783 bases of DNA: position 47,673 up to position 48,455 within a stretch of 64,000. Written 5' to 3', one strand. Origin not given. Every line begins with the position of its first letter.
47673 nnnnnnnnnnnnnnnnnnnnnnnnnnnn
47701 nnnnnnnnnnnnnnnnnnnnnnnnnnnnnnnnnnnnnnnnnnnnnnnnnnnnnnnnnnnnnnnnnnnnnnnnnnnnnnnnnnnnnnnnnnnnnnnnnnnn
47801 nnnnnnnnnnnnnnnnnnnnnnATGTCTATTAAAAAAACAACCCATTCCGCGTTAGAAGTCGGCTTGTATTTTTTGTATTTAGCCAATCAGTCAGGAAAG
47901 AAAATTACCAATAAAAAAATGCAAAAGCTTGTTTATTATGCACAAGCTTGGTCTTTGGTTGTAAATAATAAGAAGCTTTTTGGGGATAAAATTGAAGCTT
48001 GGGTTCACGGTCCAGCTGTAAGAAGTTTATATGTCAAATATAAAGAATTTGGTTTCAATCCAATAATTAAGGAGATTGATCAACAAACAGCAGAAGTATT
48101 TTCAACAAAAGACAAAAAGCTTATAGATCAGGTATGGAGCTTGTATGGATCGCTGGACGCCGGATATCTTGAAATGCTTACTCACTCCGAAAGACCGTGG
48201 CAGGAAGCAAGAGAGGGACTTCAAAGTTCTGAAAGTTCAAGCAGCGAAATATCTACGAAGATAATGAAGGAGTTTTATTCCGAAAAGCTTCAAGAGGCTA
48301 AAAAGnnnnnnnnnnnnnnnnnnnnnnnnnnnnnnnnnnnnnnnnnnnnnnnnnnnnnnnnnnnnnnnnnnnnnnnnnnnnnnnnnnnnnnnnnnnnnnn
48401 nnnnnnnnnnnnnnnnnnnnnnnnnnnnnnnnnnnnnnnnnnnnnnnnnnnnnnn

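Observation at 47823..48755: Panacea-domain antitoxin followed by a HigB/Gp49-like toxin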

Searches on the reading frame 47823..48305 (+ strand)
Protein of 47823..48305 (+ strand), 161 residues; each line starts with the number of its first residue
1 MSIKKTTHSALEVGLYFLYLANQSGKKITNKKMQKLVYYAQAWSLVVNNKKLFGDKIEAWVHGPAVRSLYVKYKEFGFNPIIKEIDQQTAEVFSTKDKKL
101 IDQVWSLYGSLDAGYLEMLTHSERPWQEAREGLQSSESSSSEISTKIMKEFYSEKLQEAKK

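Call 3: search_protein_families(library=pfam, proteins=[window:47823-48305:+], max_evalue=1)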
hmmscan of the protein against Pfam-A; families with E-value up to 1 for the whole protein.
window:47823-48305:+ (161 aa): 1 family
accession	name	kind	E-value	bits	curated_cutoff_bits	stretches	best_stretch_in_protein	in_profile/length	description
PF13274.11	SocA_Panacea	-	2.7e-22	80.2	25.7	1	34-127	2-113/113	Antitoxin SocA-like, Panacea domain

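Call 4: search_protein_families(library=ncbifam, proteins=[window:47823-48305:+], max_evalue=1)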
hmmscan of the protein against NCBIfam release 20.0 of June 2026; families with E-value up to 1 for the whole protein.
window:47823-48305:+ (161 aa): 1 family
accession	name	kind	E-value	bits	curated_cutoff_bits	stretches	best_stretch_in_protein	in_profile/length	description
NF047745.1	SocA_antitoxin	equivalog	7e-19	68.2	190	1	16-155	9-158/176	type VI toxin-antitoxin system SocA family antitoxin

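Call 5: search_protein_families(library=padloc, proteins=[window:47823-48305:+], max_evalue=1)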
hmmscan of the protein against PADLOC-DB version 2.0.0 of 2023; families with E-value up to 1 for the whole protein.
window:47823-48305:+ (161 aa): 0 families

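Call 6: search_protein_families(library=phrogs, proteins=[window:47823-48305:+], max_evalue=1)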
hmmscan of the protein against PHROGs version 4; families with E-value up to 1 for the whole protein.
window:47823-48305:+ (161 aa): 2 families
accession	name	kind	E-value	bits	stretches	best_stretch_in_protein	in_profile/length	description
phrog_1281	-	unknown function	1.3e-45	156.5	1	2-160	2-158/195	-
phrog_10390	-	unknown function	6.7e-32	112.2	1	10-157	151-296/299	-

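Call 42: find_homologous_proteins(query=window:47823-48305:+, max_evalue=1e-20)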
Query window:47823-48305:+ (161 aa): 613 proteins with E <= 1e-20 among 734 candidates; the best 120 are listed.
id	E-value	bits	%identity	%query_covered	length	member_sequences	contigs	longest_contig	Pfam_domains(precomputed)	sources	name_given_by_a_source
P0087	5.8e-99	346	100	100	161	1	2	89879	PF13274.12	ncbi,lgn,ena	-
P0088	2.2e-85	302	85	100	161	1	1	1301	PF13274.12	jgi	jgi:uncharacterized phage-associated protein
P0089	1.2e-84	300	82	100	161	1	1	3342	PF13274.12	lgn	-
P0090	1.7e-82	293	84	100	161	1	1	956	PF13274.12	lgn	-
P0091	4.8e-75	269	74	99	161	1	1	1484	PF13274.12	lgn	-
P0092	3.0e-67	244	66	100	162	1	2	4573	PF13274.12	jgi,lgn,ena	-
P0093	6.9e-67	242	68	100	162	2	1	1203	PF13274.12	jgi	jgi:uncharacterized phage-associated protein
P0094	9.6e-66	239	67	99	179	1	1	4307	PF13274.12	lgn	-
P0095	1.3e-65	238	72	94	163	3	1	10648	PF13274.12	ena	-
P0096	2.1e-65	238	71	95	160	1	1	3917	PF13274.12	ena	-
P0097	3.1e-65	237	68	97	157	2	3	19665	PF13274.12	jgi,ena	-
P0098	3.2e-65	237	67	99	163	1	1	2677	PF13274.12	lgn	-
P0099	3.7e-65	237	67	99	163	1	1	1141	PF13274.12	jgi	jgi:uncharacterized phage-associated protein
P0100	4.7e-65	236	66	100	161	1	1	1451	PF13274.12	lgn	-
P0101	7.4e-65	236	67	99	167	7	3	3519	PF13274.12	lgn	-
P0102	1.0e-64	235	72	94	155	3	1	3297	PF13274.12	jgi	jgi:uncharacterized phage-associated protein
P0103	1.6e-64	235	71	95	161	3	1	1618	PF13274.12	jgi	jgi:uncharacterized phage-associated protein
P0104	1.6e-64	235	68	100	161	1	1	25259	PF13274.12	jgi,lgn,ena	-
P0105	2.2e-64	234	70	96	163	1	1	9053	PF13274.12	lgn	-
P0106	2.5e-64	234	71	96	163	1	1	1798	PF13274.12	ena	-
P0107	3.4e-64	234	68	95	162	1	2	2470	PF13274.12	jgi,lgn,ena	-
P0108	4.9e-64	233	68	94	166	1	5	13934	PF13274.12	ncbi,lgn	-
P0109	5.0e-64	233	69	95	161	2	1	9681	PF13274.12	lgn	-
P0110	6.3e-64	233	68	96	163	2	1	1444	PF13274.12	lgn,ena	-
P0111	6.4e-64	233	71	94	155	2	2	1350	PF13274.12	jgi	-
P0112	6.5e-64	233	66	100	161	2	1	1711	PF13274.12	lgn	-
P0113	7.2e-64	233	70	94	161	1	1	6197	PF13274.12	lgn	-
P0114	8.5e-64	232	68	95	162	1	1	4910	PF13274.12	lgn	-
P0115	9.8e-64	232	68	99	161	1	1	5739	PF13274.12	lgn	-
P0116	1.4e-63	232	70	96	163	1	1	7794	PF13274.12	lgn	-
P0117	2.2e-63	231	72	94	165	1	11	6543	PF13274.12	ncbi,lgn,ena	ncbi:MAG: type II toxin-antitoxin system antitoxin SocA domain-containing protein [Patescibacteria g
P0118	2.3e-63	231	68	93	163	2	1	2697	PF13274.12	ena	-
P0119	3.0e-63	231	68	93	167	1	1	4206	PF13274.12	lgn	-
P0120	3.2e-63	230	68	95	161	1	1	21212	PF13274.12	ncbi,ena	-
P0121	4.7e-63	230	67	94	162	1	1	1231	PF13274.12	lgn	-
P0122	6.0e-63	230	70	94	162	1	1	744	PF13274.12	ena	-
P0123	6.4e-63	230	66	98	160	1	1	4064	PF13274.12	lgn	-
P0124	6.6e-63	229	62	99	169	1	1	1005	PF13274.12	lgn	-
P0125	7.3e-63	229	66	99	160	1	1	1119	PF13274.12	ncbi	-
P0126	9.1e-63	229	70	96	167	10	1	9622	PF13274.12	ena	-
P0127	1.0e-62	229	65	100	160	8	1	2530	PF13274.12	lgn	-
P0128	1.1e-62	229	68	99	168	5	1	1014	PF13274.12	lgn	-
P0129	1.1e-62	229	64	98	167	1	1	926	PF13274.12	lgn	-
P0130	1.2e-62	229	66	94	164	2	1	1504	PF13274.12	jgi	-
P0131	2.0e-62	228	66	99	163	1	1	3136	PF13274.12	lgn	-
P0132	2.2e-62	228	67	100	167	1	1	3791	PF13274.12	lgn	-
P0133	2.3e-62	228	69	97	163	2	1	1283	PF13274.12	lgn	-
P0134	3.3e-62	227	66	96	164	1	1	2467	PF13274.12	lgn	-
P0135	3.7e-62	227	65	98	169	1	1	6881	PF13274.12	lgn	-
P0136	4.1e-62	227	66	94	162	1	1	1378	PF13274.12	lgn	-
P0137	4.1e-62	227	66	99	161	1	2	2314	PF13274.12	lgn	-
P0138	4.4e-62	227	69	94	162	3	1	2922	PF13274.12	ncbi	-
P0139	4.5e-62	227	68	99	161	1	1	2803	PF13274.12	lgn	-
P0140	5.4e-62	226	68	96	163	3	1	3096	PF13274.12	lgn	-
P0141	5.4e-62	226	66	94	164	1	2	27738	PF13274.12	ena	-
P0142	5.7e-62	226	67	94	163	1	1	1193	PF13274.12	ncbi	-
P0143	6.0e-62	226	63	97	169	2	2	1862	PF13274.12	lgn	-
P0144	7.7e-62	226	66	100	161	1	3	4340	PF13274.12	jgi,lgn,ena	-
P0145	8.3e-62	226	70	95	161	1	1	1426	PF13274.12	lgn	-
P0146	8.7e-62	226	64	100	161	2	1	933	PF13274.12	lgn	-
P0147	1.1e-61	226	69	94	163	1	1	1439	PF13274.12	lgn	-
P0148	1.1e-61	225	63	100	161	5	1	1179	PF13274.12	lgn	-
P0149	1.3e-61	225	66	90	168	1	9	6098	PF13274.12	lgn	-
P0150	1.5e-61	225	65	94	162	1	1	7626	PF13274.12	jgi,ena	-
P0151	1.5e-61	225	66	99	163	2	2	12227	PF13274.12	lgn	-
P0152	1.9e-61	225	68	96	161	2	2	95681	PF13274.12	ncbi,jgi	ncbi:MAG: type II toxin-antitoxin system antitoxin SocA domain-containing protein [Candidatus Paceib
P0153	1.9e-61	225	68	99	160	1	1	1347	PF13274.12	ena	-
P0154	2.1e-61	225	69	96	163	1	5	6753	PF13274.12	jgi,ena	-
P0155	2.5e-61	224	68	96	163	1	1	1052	PF13274.12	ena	-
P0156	2.6e-61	224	68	95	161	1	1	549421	PF13274.12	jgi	jgi:uncharacterized phage-associated protein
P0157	2.6e-61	224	62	98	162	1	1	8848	PF13274.12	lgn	-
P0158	3.2e-61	224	65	94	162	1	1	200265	PF13274.12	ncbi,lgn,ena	-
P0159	3.2e-61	224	62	100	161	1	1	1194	PF13274.12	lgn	-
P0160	4.1e-61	224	67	97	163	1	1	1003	PF13274.12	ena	-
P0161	4.2e-61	224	67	99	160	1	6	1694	PF13274.12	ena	-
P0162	4.2e-61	224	67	96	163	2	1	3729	PF13274.12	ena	-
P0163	4.4e-61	224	69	93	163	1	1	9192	PF13274.12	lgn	-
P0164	6.3e-61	223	64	91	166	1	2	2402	PF13274.12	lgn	-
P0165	6.5e-61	223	66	94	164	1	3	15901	PF13274.12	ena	-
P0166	7.0e-61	223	69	95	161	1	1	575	PF13274.12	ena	-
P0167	8.2e-61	223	66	100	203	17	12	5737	PF13274.12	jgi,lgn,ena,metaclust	metaclust:\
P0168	8.4e-61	223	62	100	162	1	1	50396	PF13274.12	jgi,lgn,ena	-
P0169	9.3e-61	222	65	96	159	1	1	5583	PF13274.12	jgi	jgi:uncharacterized phage-associated protein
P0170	1.0e-60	222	65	95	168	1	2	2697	PF13274.12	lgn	-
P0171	1.2e-60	222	67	94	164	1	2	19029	PF13274.12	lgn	-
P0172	1.2e-60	222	66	100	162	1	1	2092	PF13274.12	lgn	-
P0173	1.2e-60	222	66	99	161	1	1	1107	PF13274.12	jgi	jgi:uncharacterized phage-associated protein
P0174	1.2e-60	222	67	94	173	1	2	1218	PF13274.12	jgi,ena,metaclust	metaclust:\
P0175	1.3e-60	222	67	93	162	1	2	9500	PF13274.12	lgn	-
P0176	1.7e-60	222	65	96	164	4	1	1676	PF13274.12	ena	-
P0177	1.8e-60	222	66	100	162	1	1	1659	PF13274.12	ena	-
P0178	1.8e-60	222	67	94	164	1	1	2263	PF13274.12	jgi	-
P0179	2.2e-60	221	64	99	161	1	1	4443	PF13274.12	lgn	-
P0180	2.8e-60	221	63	94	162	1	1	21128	PF13274.12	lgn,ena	-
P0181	3.5e-60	221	62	99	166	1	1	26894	PF13274.12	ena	-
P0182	4.3e-60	220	65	99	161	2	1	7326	PF13274.12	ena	-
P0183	7.0e-60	220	65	93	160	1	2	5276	PF13274.12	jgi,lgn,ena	-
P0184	7.3e-60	220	65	99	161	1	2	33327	PF13274.12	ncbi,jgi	-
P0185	7.5e-60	220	65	94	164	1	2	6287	PF13274.12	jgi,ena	jgi:uncharacterized phage-associated protein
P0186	7.9e-60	219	68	96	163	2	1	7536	PF13274.12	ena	-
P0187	8.6e-60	219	66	95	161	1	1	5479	PF13274.12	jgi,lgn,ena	-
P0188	9.3e-60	219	66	94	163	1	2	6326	PF13274.12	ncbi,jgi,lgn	-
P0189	9.4e-60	219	62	100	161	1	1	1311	PF13274.12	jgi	jgi:uncharacterized phage-associated protein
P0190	9.9e-60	219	65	100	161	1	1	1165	PF13274.12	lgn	-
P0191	1.0e-59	219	65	95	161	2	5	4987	PF13274.12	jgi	jgi:uncharacterized phage-associated protein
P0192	1.1e-59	219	65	93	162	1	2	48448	PF13274.12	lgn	-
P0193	1.3e-59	219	63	97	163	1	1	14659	PF13274.12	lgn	-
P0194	1.6e-59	219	65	94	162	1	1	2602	PF13274.12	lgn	-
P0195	2.4e-59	218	64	99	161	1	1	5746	PF13274.12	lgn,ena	-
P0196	2.6e-59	218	67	94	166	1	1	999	PF13274.12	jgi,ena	-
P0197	2.6e-59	218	61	100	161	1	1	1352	PF13274.12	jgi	jgi:uncharacterized phage-associated protein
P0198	2.6e-59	218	64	94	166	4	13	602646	PF13274.12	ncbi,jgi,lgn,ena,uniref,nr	ncbi:MAG: putative prophage protein (ps3) [candidate division Kazan bacterium GW2011_GWA1_50_15]|uni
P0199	2.8e-59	218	65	95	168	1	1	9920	PF13274.12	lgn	-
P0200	3.2e-59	218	63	94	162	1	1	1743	PF13274.12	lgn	-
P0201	3.2e-59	217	65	86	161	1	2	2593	PF13274.12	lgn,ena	-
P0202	3.8e-59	217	63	96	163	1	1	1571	PF13274.12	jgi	jgi:uncharacterized phage-associated protein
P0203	4.3e-59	217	60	99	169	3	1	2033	PF13274.12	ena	-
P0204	4.5e-59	217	66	93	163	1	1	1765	PF13274.12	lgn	-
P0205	5.5e-59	217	63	96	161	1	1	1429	PF13274.12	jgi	jgi:uncharacterized phage-associated protein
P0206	5.8e-59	217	64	99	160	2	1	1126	PF13274.12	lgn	-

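Call 54: find_encoding_contigs(protein=P0156, flank=3000, max_places=2)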
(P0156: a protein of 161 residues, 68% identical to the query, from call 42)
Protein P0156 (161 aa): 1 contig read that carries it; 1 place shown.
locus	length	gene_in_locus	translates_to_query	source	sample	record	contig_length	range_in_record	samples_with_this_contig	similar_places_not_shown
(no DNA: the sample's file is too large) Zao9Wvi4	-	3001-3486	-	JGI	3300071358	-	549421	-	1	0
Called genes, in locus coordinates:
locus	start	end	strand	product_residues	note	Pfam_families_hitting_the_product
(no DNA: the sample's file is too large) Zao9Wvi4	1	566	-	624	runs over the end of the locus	PF01555:N6_N4_Mtase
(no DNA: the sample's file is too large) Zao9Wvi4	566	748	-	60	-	PF12728:HTH_17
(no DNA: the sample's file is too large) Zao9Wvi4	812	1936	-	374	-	-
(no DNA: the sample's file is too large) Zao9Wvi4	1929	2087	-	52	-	-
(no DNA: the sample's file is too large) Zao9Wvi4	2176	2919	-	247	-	-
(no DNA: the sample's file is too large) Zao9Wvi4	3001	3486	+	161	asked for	PF13274:SocA_Panacea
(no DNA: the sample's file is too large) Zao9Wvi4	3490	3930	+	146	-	-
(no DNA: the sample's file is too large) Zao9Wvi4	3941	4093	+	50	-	-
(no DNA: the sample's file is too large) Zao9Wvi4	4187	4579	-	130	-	-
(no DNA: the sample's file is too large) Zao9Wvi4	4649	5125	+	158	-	PF10706:Aminoglyc_resit (weak)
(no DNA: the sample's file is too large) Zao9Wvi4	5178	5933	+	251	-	-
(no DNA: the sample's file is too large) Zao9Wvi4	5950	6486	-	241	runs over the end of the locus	-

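Call 55: find_encoding_contigs(protein=P0168, flank=3000, max_places=2)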
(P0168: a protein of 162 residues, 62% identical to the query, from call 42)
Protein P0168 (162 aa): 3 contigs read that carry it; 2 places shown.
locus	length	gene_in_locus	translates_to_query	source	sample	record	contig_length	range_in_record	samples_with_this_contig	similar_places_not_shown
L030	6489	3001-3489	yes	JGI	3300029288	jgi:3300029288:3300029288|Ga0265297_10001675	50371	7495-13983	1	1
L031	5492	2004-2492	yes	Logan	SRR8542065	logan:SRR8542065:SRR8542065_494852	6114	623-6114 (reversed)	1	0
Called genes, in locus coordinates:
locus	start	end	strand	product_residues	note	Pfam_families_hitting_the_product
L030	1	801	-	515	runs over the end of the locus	PF18962:Por_Secre_tail (weak)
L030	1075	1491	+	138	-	-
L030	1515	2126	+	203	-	-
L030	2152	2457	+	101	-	-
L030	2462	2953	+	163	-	PF13274:SocA_Panacea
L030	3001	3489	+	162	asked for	PF13274:SocA_Panacea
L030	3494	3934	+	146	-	-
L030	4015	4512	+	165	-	-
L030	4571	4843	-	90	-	-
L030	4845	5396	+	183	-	-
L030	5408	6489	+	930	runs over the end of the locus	PF26449:DUF8128, PF10412:TrwB_AAD_bind (faint), PF12696:TraG-D_C (weak)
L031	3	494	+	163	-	?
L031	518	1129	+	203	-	-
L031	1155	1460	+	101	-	-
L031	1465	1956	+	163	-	PF13274:SocA_Panacea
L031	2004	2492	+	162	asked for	PF13274:SocA_Panacea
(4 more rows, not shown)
